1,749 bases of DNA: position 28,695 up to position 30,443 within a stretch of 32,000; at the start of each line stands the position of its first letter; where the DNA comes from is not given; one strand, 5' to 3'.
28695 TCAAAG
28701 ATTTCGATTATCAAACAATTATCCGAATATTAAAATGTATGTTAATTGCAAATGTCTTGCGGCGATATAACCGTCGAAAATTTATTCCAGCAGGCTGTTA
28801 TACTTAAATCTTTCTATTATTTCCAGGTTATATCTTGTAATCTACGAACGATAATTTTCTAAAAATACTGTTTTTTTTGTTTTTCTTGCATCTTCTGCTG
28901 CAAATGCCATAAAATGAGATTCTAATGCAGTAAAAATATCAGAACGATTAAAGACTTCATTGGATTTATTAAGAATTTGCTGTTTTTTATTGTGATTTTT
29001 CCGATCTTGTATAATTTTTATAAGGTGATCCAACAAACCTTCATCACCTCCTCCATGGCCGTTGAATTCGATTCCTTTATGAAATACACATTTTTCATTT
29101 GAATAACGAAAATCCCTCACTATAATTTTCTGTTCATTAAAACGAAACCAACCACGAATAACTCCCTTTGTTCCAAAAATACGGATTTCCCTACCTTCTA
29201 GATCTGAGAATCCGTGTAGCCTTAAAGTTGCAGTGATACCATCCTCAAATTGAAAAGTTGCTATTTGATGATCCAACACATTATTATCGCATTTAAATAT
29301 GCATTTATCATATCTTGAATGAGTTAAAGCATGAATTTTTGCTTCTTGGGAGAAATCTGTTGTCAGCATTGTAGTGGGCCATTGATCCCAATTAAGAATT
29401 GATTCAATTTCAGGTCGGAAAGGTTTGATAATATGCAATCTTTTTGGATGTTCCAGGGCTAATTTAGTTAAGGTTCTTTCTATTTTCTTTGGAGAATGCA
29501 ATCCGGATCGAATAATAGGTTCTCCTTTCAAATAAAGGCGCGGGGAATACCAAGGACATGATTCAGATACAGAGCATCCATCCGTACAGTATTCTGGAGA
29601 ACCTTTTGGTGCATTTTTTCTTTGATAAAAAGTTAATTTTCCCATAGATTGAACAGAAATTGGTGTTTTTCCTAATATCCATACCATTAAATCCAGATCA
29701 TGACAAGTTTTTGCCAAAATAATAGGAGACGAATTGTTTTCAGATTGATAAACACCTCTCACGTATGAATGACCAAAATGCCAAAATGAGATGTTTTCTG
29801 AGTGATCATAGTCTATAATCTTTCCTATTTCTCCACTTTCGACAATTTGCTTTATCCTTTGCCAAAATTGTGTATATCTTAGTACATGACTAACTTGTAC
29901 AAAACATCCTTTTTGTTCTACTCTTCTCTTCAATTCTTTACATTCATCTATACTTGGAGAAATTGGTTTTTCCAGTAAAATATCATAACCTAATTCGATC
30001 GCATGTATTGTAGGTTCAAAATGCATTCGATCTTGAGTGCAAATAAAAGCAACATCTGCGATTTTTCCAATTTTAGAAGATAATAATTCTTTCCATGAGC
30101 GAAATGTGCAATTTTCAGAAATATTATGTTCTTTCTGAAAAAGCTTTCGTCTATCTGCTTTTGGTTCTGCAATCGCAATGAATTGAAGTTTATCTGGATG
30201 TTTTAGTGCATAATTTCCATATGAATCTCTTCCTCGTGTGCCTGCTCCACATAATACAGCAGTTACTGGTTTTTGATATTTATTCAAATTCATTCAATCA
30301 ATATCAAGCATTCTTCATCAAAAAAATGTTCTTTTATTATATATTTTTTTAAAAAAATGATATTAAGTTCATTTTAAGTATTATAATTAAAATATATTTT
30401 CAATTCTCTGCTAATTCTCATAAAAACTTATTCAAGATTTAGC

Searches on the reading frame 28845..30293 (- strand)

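Call 4: search_protein_families(library=pfam, proteins=[window:28845-30293:-], max_evalue=0.1)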
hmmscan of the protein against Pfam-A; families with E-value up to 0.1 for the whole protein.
window:28845-30293:- (483 aa): 5 families
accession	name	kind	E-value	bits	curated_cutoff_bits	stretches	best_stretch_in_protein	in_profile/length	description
PF01408.29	GFO_IDH_MocA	-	1.7e-18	67.9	24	1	12-136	3-120/120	Oxidoreductase family, NAD-binding Rossmann fold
PF22725.1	GFO_IDH_MocA_C3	-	3.8e-14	53.2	27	2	144-221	1-74/124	GFO/IDH/MocA C-terminal domain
PF02894.22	GFO_IDH_MocA_C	-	6.4e-09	36.4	22.9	1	148-232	1-80/218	Oxidoreductase family, C-terminal alpha/beta domain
PF22685.1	Gal80p_C-like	-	0.011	16.3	29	1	146-217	5-77/152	Gal80p, C-terminal domain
PF19567.5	CpsB_CapC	-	0.064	13.1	27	0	104-161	104-161/234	Capsular polysaccharide synthesis, CpsB/CapC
